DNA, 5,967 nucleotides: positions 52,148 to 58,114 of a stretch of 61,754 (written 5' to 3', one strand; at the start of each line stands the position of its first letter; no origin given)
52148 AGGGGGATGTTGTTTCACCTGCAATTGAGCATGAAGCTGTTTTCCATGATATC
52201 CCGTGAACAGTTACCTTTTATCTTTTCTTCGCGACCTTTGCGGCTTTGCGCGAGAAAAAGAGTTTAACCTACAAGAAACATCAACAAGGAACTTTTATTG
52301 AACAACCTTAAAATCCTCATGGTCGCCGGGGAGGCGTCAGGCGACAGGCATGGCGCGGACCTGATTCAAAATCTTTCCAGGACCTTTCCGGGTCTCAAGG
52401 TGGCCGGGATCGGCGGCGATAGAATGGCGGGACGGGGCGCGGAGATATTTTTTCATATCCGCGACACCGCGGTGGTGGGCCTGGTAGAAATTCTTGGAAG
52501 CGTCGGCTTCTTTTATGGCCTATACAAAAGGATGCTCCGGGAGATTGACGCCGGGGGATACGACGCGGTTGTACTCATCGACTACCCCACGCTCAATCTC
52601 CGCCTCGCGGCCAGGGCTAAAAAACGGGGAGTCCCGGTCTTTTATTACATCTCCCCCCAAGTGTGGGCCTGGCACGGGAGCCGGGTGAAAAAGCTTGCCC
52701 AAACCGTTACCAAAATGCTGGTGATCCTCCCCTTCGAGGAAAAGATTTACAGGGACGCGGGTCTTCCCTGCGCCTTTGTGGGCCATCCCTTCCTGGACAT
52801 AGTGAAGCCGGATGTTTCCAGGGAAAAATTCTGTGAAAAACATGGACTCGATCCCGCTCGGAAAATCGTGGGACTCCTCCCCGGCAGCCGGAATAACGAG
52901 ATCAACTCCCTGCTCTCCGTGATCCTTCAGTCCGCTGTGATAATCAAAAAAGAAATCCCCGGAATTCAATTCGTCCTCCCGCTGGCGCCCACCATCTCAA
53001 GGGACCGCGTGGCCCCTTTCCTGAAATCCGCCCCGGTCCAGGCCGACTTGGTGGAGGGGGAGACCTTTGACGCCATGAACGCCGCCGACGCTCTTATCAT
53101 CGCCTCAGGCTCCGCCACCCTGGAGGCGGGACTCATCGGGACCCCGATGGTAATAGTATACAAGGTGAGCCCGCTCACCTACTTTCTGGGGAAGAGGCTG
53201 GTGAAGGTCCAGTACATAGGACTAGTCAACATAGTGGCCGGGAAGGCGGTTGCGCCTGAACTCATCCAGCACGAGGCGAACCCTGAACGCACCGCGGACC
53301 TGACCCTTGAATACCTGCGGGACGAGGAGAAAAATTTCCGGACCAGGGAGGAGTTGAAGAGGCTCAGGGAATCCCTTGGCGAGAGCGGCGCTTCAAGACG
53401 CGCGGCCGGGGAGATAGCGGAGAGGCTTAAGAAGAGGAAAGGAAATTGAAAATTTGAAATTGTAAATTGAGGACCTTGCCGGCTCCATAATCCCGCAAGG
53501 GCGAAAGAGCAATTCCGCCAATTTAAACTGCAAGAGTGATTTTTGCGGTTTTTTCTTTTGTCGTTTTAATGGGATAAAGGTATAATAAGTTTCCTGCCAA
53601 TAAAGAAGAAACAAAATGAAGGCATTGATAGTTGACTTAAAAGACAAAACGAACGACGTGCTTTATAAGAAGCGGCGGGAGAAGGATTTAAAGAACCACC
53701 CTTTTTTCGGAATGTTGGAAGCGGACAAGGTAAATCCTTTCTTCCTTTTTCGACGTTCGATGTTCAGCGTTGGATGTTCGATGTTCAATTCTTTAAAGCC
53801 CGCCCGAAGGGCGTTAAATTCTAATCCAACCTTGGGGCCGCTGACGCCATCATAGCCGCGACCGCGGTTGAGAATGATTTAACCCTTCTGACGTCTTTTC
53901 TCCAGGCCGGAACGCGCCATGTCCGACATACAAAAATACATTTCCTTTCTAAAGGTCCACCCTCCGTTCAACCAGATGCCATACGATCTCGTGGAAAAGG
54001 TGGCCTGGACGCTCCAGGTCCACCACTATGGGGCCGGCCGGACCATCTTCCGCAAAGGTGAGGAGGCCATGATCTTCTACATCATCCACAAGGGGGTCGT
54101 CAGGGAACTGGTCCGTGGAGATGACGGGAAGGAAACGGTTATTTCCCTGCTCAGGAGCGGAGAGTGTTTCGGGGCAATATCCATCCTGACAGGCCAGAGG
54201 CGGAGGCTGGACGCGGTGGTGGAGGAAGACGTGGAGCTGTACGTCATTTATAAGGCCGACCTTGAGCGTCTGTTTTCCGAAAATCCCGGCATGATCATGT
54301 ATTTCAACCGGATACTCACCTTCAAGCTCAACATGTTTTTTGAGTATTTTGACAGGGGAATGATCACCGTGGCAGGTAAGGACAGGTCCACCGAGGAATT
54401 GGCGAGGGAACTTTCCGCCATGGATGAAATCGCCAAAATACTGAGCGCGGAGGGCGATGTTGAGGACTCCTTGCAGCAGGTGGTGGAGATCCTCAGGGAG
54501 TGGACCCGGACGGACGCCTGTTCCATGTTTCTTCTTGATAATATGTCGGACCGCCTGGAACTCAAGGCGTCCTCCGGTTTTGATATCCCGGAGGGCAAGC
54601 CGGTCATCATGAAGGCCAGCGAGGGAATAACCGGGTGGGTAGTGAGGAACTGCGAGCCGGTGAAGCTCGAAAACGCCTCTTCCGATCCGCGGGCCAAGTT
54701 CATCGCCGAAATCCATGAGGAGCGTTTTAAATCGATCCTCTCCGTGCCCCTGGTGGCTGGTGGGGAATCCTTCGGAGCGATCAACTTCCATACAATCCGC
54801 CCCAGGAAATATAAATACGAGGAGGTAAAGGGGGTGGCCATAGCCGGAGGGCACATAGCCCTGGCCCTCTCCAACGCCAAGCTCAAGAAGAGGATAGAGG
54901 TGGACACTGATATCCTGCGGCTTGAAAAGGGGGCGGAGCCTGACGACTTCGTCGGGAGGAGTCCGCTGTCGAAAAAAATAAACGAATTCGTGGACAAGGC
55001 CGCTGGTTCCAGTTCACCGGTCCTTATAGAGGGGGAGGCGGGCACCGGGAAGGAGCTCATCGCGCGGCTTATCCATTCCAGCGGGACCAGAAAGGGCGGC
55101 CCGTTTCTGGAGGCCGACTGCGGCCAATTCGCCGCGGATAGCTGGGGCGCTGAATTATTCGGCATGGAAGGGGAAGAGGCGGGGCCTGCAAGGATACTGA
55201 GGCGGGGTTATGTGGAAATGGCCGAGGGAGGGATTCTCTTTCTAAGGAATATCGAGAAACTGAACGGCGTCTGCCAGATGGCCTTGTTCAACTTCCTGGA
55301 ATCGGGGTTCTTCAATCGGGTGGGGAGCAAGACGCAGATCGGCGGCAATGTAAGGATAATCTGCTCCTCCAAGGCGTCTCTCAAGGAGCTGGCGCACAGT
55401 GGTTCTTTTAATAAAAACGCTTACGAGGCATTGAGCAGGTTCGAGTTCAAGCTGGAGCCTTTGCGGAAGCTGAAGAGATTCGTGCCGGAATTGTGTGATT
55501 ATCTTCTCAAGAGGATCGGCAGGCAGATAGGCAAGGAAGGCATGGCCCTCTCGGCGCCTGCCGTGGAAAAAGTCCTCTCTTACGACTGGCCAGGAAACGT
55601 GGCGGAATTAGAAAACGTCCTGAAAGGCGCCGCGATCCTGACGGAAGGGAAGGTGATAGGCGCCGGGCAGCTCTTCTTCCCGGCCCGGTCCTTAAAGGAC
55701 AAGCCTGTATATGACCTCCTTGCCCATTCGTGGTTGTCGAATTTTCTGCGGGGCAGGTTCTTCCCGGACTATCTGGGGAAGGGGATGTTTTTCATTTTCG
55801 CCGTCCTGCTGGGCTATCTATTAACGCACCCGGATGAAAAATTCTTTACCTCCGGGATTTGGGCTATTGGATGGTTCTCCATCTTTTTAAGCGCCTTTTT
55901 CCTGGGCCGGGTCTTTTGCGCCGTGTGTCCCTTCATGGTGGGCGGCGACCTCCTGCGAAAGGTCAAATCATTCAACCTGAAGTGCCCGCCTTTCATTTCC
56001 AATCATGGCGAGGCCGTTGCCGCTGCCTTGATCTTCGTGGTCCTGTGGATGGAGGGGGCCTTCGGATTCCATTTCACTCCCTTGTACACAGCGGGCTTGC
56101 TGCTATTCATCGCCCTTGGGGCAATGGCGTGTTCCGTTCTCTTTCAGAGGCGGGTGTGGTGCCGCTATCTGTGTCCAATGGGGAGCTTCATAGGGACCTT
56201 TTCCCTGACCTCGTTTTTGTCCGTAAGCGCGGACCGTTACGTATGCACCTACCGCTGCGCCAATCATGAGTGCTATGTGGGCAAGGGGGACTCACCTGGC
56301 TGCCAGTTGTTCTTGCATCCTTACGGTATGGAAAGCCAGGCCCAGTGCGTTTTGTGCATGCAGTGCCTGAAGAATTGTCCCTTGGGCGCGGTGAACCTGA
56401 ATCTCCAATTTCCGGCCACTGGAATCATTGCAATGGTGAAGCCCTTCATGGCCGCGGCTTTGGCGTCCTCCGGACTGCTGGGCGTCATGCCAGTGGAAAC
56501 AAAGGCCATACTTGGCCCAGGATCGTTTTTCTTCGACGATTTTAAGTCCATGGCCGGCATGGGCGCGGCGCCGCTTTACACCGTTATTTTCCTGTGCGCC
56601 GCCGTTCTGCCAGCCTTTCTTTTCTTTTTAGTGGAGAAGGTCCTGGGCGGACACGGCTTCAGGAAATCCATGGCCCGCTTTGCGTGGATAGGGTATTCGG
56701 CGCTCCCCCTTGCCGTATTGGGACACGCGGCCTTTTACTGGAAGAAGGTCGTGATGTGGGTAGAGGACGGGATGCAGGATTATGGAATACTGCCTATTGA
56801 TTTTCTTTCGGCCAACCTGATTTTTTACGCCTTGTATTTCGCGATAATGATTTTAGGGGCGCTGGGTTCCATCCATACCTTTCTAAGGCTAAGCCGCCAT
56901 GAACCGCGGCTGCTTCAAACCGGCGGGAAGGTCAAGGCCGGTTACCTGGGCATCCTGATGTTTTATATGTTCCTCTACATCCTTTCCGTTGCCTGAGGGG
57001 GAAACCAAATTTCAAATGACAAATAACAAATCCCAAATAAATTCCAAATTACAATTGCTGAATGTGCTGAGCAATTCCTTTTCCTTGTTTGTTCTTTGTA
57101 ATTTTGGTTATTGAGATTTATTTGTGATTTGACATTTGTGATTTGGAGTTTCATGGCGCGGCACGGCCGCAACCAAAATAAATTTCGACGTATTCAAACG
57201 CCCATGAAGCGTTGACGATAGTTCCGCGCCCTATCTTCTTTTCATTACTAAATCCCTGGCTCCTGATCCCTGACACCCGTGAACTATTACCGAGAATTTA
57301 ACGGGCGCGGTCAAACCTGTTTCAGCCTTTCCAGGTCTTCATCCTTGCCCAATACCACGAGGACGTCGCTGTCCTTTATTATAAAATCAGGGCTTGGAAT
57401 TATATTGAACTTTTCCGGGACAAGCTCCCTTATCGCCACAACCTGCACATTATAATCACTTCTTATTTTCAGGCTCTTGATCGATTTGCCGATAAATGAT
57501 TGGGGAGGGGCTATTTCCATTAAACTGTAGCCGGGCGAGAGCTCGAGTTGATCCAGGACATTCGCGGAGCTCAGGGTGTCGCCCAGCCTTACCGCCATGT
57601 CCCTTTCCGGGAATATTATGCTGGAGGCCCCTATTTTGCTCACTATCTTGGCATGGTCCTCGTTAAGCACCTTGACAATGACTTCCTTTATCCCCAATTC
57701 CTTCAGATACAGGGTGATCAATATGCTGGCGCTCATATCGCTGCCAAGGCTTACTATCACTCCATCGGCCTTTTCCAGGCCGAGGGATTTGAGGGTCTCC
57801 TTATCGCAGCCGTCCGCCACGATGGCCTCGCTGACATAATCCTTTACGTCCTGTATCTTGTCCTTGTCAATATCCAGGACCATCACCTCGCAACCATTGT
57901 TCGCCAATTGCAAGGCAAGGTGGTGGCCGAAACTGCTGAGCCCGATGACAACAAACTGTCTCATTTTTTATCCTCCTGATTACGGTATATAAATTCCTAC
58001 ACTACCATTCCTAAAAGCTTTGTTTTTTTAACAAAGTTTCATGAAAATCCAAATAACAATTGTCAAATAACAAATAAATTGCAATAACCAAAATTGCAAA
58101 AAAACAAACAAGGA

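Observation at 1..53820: Structure-conserved, sequence-divergent hairpin families sharing one tail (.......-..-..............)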

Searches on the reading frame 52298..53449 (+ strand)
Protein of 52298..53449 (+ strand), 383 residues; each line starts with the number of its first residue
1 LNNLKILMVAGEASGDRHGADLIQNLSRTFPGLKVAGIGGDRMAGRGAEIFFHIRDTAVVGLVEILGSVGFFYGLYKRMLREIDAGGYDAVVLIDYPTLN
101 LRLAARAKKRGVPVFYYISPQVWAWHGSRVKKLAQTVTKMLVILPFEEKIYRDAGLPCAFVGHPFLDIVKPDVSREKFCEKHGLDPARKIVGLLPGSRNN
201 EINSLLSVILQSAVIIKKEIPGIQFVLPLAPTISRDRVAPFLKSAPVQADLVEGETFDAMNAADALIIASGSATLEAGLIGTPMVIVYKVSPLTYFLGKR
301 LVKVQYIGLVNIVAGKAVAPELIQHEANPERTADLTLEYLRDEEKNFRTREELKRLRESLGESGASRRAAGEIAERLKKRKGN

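Call 30: search_protein_families(library=pfam, proteins=[window:52298-53449:+], max_evalue=0.01)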
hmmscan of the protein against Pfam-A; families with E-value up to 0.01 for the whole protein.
window:52298-53449:+ (383 aa): 1 family
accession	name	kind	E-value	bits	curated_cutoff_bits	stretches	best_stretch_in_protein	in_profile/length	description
PF02684.21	LpxB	-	2.1e-104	349.8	22.6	1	6-366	1-364/374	Lipid-A-disaccharide synthetase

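Call 65: find_homologous_proteins(query=window:52298-53449:+, max_evalue=1e-60)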
Query window:52298-53449:+ (383 aa): 7741 proteins with E <= 1e-60 among 8000 candidates; the best 120 are listed.
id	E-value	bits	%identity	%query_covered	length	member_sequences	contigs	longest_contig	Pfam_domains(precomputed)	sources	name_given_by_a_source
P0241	9.0e-249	842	100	100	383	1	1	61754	PF02684.22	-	-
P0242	1.3e-247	838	100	100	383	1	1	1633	PF02684.22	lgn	-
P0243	1.3e-229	779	93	100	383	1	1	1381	PF02684.22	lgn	-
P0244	2.2e-216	736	86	100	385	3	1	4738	PF02684.22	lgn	-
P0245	4.0e-203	692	84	95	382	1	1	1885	PF02684.22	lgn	-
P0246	8.8e-127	441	52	98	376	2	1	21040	PF02684.22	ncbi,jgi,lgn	-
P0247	4.0e-124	432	54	98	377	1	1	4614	PF02684.22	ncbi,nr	ncbi:MAG: lipid-A-disaccharide synthase [Nitrospinae bacterium]|nr:lipid-A-disaccharide synthase [Ni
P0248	8.3e-119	415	51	97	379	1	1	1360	PF02684.22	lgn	-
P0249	3.0e-118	413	50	99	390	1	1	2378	PF02684.22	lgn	-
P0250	1.6e-117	410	52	97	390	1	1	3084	PF02684.22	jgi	-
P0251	1.8e-117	410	51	97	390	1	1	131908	PF02684.22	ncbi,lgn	ncbi:MAG: lipid-A-disaccharide synthase [Nitrospinota bacterium]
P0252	6.8e-117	408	49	99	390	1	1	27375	PF02684.22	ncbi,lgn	-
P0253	1.3e-116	407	50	96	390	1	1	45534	PF02684.22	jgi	jgi:lipid-A-disaccharide synthase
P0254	1.5e-116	407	49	98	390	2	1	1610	PF02684.22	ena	-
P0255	1.7e-116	407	50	99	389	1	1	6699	PF02684.22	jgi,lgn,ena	-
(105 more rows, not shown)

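Call 67: find_encoding_contigs(protein=P0244, flank=10000, max_places=3)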
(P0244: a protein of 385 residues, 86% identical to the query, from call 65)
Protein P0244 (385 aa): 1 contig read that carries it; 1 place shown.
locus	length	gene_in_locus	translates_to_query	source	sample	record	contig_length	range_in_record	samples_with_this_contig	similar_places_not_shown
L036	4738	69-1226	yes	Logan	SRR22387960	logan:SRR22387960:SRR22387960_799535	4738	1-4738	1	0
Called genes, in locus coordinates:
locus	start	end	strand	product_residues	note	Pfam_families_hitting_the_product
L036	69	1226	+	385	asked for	PF02684:LpxB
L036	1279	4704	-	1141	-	PF12795:MscS_porin, PF12794:MscS_TM, PF21088:MS_channel_1st, PF00924:MS_channel_2nd, PF21082:MS_channel_3rd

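Call 68: find_encoding_contigs(protein=P0242, flank=10000, max_places=3)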
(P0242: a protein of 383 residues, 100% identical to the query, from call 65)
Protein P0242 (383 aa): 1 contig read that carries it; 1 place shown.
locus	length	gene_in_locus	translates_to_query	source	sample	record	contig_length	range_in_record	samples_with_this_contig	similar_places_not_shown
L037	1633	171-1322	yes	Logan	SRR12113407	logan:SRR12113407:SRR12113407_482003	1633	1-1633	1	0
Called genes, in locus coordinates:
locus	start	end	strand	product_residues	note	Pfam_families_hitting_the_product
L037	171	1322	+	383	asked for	PF02684:LpxB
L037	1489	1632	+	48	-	?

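Call 69: find_encoding_contigs(protein=P0245, flank=10000, max_places=3)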
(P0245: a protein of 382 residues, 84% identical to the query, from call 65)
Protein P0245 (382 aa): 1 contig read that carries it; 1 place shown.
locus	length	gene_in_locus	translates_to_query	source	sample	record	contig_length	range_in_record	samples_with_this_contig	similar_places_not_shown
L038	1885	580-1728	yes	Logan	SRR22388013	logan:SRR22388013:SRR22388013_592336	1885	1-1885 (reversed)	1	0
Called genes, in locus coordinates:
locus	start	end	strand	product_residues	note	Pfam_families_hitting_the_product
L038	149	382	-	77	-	PF09527:ATPase_gene1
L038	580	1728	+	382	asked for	PF02684:LpxB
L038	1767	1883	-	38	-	?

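Call 70: find_encoding_contigs(protein=P0243, flank=10000, max_places=3)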
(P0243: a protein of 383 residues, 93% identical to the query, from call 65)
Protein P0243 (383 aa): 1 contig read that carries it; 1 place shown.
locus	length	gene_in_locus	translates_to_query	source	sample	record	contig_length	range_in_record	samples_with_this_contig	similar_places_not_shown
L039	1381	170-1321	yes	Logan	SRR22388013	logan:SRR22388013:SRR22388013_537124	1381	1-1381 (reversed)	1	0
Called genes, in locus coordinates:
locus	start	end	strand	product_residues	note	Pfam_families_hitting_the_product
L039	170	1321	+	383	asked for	PF02684:LpxB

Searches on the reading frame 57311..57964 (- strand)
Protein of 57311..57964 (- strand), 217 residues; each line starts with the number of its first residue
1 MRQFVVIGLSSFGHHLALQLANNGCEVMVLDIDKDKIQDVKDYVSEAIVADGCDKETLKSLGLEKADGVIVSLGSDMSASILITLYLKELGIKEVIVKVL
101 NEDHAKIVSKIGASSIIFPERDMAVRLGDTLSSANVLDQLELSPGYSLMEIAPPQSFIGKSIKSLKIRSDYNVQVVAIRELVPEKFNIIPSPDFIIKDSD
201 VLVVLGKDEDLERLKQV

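Call 55: search_protein_families(library=pfam, proteins=[window:57311-57964:-], max_evalue=0.01)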
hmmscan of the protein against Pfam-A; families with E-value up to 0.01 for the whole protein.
window:57311-57964:- (217 aa): 8 families
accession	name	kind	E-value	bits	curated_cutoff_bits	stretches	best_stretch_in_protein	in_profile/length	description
PF02254.24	TrkA_N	-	3.9e-27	95.3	23.8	1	4-119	1-116/116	TrkA-N domain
PF02080.26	TrkA_C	-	5.5e-15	55.5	27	1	150-215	5-67/71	TrkA-C domain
PF03446.21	NAD_binding_2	-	2.2e-05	25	21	1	5-79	3-69/161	NAD binding domain of 6-phosphogluconate dehydrogenase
PF00107.32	ADH_zinc_N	-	3.8e-05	24.1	31.8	0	16-76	5-70/129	Zinc-binding dehydrogenase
PF02737.24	3HCDH_N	-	0.00033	21.1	22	1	5-48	3-46/180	3-hydroxyacyl-CoA dehydrogenase, NAD binding domain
PF03721.20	UDPG_MGDP_dh_N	-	0.0013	18.8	27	1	5-44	4-43/187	UDP-glucose/GDP-mannose dehydrogenase family, NAD binding domain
PF01210.29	NAD_Gly3P_dh_N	-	0.0058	17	23.1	0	5-42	3-40/158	NAD-dependent glycerol-3-phosphate dehydrogenase N-terminus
PF00106.31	adh_short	-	0.0092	15.9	26.6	0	5-47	4-47/195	short chain dehydrogenase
